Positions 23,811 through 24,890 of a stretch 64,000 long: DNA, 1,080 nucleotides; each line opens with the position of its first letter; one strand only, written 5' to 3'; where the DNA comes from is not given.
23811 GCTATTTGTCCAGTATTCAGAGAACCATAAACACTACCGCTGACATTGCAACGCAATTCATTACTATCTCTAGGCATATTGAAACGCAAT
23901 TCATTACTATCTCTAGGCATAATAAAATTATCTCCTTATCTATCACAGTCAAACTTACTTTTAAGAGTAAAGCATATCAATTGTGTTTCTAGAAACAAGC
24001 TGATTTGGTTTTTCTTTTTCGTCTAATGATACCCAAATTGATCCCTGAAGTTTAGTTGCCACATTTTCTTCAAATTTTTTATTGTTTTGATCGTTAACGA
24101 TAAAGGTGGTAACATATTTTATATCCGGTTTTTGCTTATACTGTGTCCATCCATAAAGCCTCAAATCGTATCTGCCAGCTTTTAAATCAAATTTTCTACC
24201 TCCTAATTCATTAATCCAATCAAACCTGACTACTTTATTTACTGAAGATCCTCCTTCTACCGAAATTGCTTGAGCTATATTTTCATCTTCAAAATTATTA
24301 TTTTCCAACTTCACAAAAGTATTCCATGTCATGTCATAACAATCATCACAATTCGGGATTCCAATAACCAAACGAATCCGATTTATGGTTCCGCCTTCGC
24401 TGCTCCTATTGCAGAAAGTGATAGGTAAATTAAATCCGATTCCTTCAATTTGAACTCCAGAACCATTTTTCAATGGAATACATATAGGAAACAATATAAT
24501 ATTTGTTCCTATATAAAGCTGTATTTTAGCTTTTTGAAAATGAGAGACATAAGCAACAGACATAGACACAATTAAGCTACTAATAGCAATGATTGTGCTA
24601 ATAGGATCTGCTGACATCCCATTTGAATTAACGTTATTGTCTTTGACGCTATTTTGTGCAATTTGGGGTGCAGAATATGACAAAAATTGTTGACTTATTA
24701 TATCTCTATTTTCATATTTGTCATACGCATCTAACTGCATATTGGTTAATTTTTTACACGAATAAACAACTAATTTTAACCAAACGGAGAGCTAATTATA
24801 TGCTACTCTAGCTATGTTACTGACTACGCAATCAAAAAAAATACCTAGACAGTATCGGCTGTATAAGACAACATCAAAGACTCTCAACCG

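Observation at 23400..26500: Low-GC island carrying a short STAND (NB-ARC) NTPase divergent from a two-gene operon of unknown proteins. Candidate defence locus.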

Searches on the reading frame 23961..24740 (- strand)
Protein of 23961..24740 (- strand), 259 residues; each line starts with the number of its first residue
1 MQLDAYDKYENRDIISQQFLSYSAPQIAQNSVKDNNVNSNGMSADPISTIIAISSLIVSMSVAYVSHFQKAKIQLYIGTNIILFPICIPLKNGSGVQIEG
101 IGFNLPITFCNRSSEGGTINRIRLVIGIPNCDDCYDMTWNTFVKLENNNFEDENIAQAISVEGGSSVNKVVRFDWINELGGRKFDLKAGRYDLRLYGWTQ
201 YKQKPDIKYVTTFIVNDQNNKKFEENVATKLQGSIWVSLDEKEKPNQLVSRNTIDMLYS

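Call 3: search_protein_families(library=pfam, proteins=[window:23961-24740:-], max_evalue=0.1)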
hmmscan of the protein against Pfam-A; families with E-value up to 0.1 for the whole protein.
window:23961-24740:- (259 aa): 1 family
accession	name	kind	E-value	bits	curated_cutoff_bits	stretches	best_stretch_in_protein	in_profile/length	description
PF09965.14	DUF2199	-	0.077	13.5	25.7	0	119-153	48-82/146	Uncharacterized protein conserved in bacteria (DUF2199)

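Call 4: search_protein_families(library=padloc, proteins=[window:23961-24740:-], max_evalue=0.1)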
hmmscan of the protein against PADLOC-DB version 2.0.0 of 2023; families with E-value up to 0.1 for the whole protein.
window:23961-24740:- (259 aa): 1 family
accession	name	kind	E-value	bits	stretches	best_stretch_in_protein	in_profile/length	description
PDLC03795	RTasSLATT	-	0.031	11.8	1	3-71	19-88/183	DRT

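Call 5: search_protein_families(library=ncbifam, proteins=[window:23961-24740:-], max_evalue=0.1)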
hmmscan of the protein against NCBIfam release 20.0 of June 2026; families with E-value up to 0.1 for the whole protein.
window:23961-24740:- (259 aa): 1 family
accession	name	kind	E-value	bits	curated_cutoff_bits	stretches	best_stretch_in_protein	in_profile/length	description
TIGR02191.1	RNaseIII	equivalog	0.052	13.1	166.25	1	157-236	118-196/219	ribonuclease III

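Call 6: find_homologous_proteins(query=window:23961-24740:-)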
Query window:23961-24740:- (259 aa): 15 proteins with E <= 0.001 among 237 candidates.
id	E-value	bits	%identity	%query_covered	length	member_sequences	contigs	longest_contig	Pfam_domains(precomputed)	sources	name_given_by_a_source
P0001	9.1e-170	581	100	100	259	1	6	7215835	-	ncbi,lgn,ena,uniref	ncbi:hypothetical protein [Planktothricoides raciborskii]|uniref:Uncharacterized protein n=1 Tax=Pla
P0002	3.6e-92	326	59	100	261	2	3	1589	-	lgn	-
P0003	1.0e-82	295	56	100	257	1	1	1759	-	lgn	-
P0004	7.0e-80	286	53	100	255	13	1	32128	-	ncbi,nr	ncbi:MAG: hypothetical protein F6K53_15340 [Moorea sp. SIO4A1]|nr:hypothetical protein [Moorena sp. 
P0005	1.2e-75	272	55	88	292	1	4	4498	-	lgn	-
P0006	4.7e-74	267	56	84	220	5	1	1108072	-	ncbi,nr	ncbi:MAG: hypothetical protein F6J90_28890 [Moorea sp. SIOASIH]|nr:hypothetical protein [Moorena sp.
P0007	1.0e-73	266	54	92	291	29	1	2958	-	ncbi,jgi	jgi:hypothetical protein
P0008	7.4e-73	263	51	97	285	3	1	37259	-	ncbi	-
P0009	2.4e-72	261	54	92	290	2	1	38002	-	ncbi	-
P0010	1.2e-68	249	50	94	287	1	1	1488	-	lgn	-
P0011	1.1e-65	240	53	84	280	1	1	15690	-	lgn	-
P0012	1.2e-65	239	50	92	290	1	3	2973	-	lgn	-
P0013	6.6e-65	237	47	91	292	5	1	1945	-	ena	-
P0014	2.2e-62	229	53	79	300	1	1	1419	-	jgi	jgi:hypothetical protein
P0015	5.0e-50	188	52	68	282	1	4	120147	-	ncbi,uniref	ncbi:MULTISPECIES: hypothetical protein [unclassified Microcoleus]|uniref:hypothetical protein n=1 T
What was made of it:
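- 23961..24740 (-): 259-aa membrane protein: disordered N-tail 1-43, TM helix 46-67, Ig-like beta-sandwich 73-240. It is the first cargo gene. The family is small, 15 proteins, all cyanobacterial where a source names the organism (call 6).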

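Call 8: find_encoding_contigs(protein=P0004, flank=8000, max_places=3)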
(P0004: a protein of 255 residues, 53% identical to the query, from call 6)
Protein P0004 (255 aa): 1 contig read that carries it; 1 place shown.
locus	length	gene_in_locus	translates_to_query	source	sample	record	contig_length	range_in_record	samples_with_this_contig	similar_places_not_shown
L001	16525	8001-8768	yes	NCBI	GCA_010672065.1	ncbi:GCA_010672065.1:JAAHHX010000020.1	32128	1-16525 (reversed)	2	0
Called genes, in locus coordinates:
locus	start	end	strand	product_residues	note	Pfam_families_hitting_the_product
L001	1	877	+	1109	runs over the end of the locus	PF02895:H-kinase_dim, PF02518:HATPase_c, PF01584:CheW, PF00072:Response_reg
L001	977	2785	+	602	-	PF08486:SpoIID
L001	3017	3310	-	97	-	PF00111:Fer2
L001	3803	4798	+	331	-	PF02826:2-Hacid_dh_C, PF03446:NAD_binding_2 (weak), PF03807:F420_oxidored (weak), PF07991:KARI_N, PF01450:KARI_C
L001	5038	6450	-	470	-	PF01425:Amidase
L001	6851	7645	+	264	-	PF13267:DUF4058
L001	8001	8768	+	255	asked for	-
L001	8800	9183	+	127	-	-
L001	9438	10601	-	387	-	PF00805:Pentapeptide, PF13576:Pentapeptide_3 (faint), PF13599:Pentapeptide_4 (weak), PF00805:Pentapeptide, PF13599:Pentapeptide_4 (weak), PF00805:Pentapeptide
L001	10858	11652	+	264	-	PF03476:MOSC_N, PF03473:MOSC (weak)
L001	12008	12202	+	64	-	-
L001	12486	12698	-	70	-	-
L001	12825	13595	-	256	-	PF00977:His_biosynth, PF01207:Dus (faint), PF02581:TMP-TENI (faint), PF03060:NMO (weak)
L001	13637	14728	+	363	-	PF05496:RuvB_N, PF00004:AAA, PF07728:AAA_5, PF17864:AAA_lid_4, PF05491:WHD_RuvB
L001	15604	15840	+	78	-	-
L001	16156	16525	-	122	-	PF00953:Glycos_transf_4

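Call 9: find_encoding_contigs(protein=P0015, flank=8000, max_places=3)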
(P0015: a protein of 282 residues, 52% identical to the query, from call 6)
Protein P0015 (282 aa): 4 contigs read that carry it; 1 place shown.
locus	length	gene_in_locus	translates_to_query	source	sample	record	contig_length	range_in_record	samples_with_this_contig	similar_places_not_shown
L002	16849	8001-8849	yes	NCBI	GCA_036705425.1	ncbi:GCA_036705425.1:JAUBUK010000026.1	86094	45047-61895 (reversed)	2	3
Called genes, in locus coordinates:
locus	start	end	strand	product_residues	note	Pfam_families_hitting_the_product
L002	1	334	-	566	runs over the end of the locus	PF00072:Response_reg, PF00990:GGDEF, PF00563:EAL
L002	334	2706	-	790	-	PF08448:PAS_4, PF00989:PAS, PF13188:PAS_8, PF08448:PAS_4, PF13426:PAS_9, PF13426:PAS_9, PF07568:HisKA_2, PF02518:HATPase_c, +5 more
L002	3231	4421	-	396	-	PF24807:WD40_CDC20-Fz, PF24814:WD40_Prp19, PF25174:Beta-prop_THOC3, PF25172:Beta-prop_WDR3_2nd, PF25171:Beta-prop_WDR36-Utp21_1st, PF25173:Beta-prop_WDR3_1st, PF24796:WDR55, PF24817:WD40_WDHD1_1st, +59 more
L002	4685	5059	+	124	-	PF06868:DUF1257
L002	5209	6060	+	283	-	PF20181:DUF6544, PF21900:DUF6920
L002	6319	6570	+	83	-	-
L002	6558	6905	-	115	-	PF02452:PemK_toxin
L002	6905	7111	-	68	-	-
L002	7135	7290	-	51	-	PF15919:HicB_lk_antitox (weak), PF21748:UPF0150 (weak)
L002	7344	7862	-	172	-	PF26355:HTH_VMAP-M9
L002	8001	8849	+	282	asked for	-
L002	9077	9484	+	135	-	-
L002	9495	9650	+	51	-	-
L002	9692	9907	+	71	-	-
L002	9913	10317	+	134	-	-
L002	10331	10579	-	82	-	-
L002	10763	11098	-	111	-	PF08869:XisI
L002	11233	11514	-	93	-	PF01381:HTH_3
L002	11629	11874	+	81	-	-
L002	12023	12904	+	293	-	PF12784:PDDEXK_2, PF27070:HTH_Rpn_C (weak)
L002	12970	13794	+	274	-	PF12784:PDDEXK_2, PF27070:HTH_Rpn_C (weak)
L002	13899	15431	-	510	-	PF00291:PALP, PF00585:Thr_dehydrat_C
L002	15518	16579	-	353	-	PF18737:HEPN_MAE_28990, PF18735:HEPN_RiboL-PSP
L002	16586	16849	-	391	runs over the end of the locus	PF03235:GmrSD_N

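Call 10: find_encoding_contigs(protein=P0008, flank=8000, max_places=3)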
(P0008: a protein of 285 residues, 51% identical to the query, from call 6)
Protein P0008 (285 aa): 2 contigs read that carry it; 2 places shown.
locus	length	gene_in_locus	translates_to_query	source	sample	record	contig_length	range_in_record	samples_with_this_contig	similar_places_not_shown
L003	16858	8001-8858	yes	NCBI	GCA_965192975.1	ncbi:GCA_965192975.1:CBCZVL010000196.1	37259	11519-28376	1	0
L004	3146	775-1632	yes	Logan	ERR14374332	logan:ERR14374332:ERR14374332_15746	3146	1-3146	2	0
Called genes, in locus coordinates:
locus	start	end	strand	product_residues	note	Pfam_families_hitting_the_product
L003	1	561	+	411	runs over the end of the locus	PF12471:GTP_CH_N, PF00925:GTP_cyclohydro2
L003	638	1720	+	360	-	PF00211:Guanylate_cyc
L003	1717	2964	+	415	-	PF07958:DUF1688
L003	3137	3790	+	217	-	PF05685:Uma2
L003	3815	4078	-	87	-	-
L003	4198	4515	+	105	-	-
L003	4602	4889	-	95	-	PF07927:HicA_toxin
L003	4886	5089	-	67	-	PF15919:HicB_lk_antitox, PF21748:UPF0150 (weak)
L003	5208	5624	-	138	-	PF13508:Acetyltransf_7 (weak)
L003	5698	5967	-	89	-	-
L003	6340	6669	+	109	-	PF03693:ParD_antitoxin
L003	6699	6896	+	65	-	-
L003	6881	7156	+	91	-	PF24732:ParE_like (weak)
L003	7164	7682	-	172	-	PF26355:HTH_VMAP-M9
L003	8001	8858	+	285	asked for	-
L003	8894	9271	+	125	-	-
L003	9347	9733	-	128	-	-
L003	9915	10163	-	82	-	-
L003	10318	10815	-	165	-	PF01724:DUF29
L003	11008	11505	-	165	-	PF01724:DUF29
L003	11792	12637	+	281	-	PF12784:PDDEXK_2, PF27070:HTH_Rpn_C (weak)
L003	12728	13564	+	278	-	PF12784:PDDEXK_2, PF27070:HTH_Rpn_C (weak)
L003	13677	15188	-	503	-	PF00291:PALP, PF00585:Thr_dehydrat_C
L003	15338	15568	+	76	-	PF04255:DUF433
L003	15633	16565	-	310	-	PF00515:TPR_1 (weak), PF07719:TPR_2 (weak), PF13432:TPR_16, PF21033:RMD1-3 (weak), PF13371:TPR_9 (weak), PF13414:TPR_11, PF14559:TPR_19 (weak), PF00515:TPR_1 (weak), +7 more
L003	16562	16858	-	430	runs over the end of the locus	PF13191:AAA_16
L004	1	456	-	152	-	?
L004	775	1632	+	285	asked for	-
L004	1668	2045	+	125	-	-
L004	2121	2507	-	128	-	-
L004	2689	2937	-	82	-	-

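Call 17: find_encoding_contigs(protein=P0006, flank=6000, max_places=2)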
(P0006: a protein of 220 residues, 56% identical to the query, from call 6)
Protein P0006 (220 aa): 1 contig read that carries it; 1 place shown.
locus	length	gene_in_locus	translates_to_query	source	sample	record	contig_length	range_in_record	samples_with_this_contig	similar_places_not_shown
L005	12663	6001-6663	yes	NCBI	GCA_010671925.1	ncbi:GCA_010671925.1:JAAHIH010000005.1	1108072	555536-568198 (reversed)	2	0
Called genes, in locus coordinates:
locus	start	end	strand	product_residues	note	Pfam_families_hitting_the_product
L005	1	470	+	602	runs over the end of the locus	PF08486:SpoIID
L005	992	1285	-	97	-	PF00111:Fer2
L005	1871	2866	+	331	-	PF02826:2-Hacid_dh_C, PF03446:NAD_binding_2 (weak), PF03807:F420_oxidored, PF07991:KARI_N, PF01450:KARI_C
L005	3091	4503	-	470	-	PF01425:Amidase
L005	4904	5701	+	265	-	PF13267:DUF4058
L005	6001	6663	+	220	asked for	-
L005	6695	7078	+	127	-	-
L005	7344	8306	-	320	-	-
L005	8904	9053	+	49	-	-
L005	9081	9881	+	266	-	PF03476:MOSC_N, PF03473:MOSC (weak)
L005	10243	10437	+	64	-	-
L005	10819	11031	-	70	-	-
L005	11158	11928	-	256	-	PF00977:His_biosynth, PF01207:Dus (faint), PF02581:TMP-TENI (faint), PF03060:NMO (weak)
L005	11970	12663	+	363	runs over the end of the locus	PF05496:RuvB_N, PF00004:AAA, PF07728:AAA_5, PF17864:AAA_lid_4, PF05491:WHD_RuvB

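Call 18: find_encoding_contigs(protein=P0009, flank=6000, max_places=2)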
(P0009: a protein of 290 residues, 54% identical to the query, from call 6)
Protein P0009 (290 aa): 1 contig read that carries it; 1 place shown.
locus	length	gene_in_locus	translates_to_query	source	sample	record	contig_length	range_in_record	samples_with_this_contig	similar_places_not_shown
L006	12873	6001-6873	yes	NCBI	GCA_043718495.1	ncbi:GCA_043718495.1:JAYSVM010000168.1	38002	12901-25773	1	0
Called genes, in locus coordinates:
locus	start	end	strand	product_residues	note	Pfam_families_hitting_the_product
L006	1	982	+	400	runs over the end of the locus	PF01168:Ala_racemase_N, PF00842:Ala_racemase_C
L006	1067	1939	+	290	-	PF21088:MS_channel_1st, PF00924:MS_channel_2nd, PF21082:MS_channel_3rd (weak)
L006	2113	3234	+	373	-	PF01734:Patatin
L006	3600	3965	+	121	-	-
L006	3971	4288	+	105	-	-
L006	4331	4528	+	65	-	-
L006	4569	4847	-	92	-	PF07927:HicA_toxin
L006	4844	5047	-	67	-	PF15919:HicB_lk_antitox (weak), PF21748:UPF0150 (weak)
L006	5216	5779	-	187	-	PF26355:HTH_VMAP-M9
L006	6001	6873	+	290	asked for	-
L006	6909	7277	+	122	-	-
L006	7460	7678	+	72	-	-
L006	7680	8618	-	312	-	PF13354:Beta-lactamase2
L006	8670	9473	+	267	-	PF18348:SH3_16 (weak), PF00877:NLPC_P60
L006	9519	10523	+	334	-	PF00535:Glycos_transf_2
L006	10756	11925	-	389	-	PF00266:Aminotran_5, PF01212:Beta_elim_lyase (weak)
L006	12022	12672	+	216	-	-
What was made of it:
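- Related loci sit among HicAB, PemK, ParDE, GmrSD and HEPN genes (calls 9, 10, 18).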

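Call 57: search_protein_families(library=pfam, proteins=[L002:7344-7862:-], max_evalue=0.001)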
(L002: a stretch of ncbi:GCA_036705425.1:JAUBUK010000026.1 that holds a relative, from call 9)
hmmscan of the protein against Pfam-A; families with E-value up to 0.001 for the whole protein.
L002:7344-7862:- (172 aa): 2 families
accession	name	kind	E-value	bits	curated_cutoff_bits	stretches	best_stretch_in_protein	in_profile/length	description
PF13384.12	HTH_23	-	6.6e-05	23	24.6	0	135-166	5-35/50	Homeodomain-like domain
PF04545.22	Sigma70_r4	-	9.4e-05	22.3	24.1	0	150-167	22-39/50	Sigma-70, region 4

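Call 59: predict_structure(alignment_id=A1)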
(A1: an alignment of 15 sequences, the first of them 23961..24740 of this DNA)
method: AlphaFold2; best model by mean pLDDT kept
length: 259 residues; sequences in the alignment: 15
mean_pLDDT: 73.1   pTM: 0.63
mean pLDDT of the five models: 73.1, 71.1, 68.8, 67.9, 65.7
residues with pLDDT >= 90: 64; 70-90: 118; 50-70: 27; < 50: 50
segments of 3 or more residues with pLDDT < 50: 1-43, 243-248
pLDDT, mean of each block of 10 residues (from residue 1): 27 27 29 31 66 85 65 84 86 75 92 87 89 86 84 88 91 84 86 90 84 91 84 82 49 59
secondary structure, 60 per line:
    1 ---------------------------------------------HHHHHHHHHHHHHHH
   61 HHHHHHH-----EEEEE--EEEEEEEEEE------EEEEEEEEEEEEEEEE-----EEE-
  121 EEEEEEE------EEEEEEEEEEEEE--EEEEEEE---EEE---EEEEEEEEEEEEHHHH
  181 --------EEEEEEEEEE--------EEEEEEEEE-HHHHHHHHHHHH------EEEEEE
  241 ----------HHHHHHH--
elements in order: H46-67 E73-77 E80-89 E96-111 E117-119 E121-127 E134-146 E149-155 E159-161 E165-176 H177-180 E189-198 E207-215 H217-228 E235-240 H251-257
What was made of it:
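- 23961..24740 (-): AlphaFold2 gives mean pLDDT 73 overall and about 75-92 per 10-residue block across the sandwich (call 59).
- Checked: Single-pass membrane protein (call 59): AlphaFold2 gives a helix at 46-67 followed by a beta-sandwich at 73-240.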

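Call 80: find_related_loci(query=A1, collection=viral_contigs, flank=5000)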
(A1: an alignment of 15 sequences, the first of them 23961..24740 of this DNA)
Query A1 (259 aa) in viral_contigs; peptide patterns used: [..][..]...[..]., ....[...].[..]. (x = any residue, [..] = any of these).
10 stretches matched a pattern, but none encodes a relative of the query by tblastn (E <= 1e-3).

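Call 83: find_related_loci(query=A1, collection=metagenome_contigs, flank=4000)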
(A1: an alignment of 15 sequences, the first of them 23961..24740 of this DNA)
Query A1 (259 aa) in metagenome_contigs; peptide patterns used: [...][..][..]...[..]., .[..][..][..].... (x = any residue, [..] = any of these).
489 stretches matched a pattern; 11 encode a relative of the query (tblastn E <= 1e-3); 11 distinct loci.
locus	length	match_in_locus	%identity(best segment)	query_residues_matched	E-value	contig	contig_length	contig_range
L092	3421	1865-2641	59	1-259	2e-100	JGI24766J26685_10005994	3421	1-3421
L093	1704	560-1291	50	15-259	6e-86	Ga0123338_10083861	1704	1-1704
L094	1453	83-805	56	23-259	6e-86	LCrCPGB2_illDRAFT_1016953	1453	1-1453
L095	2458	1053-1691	54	47-259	1e-75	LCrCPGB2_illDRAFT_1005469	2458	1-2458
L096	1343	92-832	48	15-259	8e-77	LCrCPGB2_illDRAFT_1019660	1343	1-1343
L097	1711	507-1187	48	30-258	3e-66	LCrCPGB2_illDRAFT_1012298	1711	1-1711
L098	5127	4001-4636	48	47-258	2e-63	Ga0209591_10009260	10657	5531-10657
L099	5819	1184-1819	48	47-258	2e-63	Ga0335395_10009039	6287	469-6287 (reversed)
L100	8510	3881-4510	45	48-258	3e-61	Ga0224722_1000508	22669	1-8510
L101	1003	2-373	48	137-258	8e-38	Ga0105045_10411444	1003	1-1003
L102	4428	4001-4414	46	8-145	4e-31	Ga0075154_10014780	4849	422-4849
